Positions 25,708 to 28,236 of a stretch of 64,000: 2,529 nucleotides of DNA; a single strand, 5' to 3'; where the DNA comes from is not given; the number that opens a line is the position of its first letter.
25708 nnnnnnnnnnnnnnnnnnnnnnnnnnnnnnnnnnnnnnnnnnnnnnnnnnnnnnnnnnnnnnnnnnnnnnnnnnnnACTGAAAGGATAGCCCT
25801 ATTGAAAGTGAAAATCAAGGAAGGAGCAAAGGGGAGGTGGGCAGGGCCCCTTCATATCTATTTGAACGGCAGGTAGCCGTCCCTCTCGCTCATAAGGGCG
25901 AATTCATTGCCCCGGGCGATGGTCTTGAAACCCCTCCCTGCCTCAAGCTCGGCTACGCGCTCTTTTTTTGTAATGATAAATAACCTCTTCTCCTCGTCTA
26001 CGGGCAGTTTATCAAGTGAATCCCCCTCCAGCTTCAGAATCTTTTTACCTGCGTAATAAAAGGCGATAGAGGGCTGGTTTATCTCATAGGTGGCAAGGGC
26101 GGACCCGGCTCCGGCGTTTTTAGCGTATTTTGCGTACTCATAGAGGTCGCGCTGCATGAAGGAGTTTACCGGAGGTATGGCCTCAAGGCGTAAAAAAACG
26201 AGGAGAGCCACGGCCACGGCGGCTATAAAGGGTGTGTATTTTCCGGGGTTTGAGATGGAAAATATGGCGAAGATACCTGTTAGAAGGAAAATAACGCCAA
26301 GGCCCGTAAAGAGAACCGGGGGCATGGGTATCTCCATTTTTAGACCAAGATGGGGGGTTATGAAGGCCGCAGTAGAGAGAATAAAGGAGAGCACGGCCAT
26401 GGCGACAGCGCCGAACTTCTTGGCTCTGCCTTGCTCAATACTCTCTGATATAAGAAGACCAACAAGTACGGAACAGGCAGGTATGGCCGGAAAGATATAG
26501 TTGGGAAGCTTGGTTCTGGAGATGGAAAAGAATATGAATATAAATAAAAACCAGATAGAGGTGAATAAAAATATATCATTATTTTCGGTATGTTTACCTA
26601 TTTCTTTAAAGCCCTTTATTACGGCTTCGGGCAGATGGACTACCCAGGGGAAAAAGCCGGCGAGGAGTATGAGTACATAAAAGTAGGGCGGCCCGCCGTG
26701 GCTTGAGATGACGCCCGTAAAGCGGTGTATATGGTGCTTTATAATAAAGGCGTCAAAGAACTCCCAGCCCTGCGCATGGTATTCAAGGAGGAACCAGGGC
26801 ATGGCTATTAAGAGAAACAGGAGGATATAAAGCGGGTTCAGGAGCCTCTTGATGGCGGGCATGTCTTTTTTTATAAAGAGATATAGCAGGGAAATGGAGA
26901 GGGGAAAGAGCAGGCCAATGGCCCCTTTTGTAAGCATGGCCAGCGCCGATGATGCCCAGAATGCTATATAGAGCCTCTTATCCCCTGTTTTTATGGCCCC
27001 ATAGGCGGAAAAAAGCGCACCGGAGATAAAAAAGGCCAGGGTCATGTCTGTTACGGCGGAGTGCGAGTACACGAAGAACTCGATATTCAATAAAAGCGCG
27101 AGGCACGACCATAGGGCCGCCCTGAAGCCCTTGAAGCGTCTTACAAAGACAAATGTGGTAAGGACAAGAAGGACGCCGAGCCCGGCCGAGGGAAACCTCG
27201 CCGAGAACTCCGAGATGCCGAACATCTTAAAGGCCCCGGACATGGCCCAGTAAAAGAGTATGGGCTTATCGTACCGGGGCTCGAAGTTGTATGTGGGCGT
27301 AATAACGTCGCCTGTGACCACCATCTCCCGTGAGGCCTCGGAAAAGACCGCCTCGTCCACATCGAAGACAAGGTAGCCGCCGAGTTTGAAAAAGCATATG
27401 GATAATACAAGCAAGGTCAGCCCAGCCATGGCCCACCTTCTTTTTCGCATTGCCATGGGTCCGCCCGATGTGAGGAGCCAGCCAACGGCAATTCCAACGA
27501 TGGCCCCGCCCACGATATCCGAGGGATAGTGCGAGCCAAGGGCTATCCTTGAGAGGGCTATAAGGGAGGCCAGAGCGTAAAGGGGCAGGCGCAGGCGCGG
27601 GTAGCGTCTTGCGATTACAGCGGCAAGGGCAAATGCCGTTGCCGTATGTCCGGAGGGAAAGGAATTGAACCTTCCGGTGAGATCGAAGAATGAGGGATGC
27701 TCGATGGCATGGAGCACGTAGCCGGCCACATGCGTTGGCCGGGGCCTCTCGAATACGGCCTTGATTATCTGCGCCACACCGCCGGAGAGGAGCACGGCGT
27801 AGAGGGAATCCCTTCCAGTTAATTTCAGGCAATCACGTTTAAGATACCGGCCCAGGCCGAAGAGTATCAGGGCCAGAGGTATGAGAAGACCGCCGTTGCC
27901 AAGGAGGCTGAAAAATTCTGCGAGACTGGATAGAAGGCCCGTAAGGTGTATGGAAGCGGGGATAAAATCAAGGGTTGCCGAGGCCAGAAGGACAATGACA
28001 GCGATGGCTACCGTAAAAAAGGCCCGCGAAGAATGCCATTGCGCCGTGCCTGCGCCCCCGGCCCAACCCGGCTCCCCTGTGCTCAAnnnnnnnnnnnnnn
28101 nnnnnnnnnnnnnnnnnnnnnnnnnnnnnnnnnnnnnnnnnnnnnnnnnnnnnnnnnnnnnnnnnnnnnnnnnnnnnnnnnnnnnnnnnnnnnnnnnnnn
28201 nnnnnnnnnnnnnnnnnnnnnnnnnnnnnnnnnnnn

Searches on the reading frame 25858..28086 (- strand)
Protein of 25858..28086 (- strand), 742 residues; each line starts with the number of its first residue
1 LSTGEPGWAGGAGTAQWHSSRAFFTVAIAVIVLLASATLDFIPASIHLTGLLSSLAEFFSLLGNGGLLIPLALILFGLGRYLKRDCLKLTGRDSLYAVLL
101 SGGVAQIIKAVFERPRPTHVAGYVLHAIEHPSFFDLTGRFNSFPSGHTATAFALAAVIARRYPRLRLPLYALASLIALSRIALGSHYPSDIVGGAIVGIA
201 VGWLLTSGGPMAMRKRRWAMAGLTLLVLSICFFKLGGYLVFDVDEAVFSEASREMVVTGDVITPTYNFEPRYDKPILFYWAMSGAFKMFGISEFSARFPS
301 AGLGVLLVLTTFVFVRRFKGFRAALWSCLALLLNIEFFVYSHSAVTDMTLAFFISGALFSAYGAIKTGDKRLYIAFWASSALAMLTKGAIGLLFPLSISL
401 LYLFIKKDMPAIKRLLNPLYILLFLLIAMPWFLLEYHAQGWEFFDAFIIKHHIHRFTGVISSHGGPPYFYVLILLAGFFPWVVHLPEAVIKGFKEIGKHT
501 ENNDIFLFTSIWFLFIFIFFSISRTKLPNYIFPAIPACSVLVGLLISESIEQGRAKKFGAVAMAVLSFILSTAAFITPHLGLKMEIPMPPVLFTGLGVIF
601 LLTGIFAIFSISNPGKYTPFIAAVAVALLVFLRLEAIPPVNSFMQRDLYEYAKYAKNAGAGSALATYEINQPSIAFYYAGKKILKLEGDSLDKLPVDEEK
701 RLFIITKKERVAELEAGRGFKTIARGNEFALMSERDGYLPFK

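Call 45: search_protein_families(library=pfam, max_evalue=0.00001, proteins=[window:25858-28086:-])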
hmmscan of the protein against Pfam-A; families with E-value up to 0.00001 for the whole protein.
window:25858-28086:- (742 aa): 3 families
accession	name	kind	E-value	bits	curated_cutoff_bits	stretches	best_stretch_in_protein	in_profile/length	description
PF01569.27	PAP2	-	2.8e-26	92.2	27.2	1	95-207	6-123/130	PAP2 superfamily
PF13231.12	PMT_2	-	1.9e-14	54.6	26.1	1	273-431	1-157/160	Dolichyl-phosphate-mannose-protein mannosyltransferase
PF14378.12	PAP2_3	-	1.5e-11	44.9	27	1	136-201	120-187/190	PAP2 superfamily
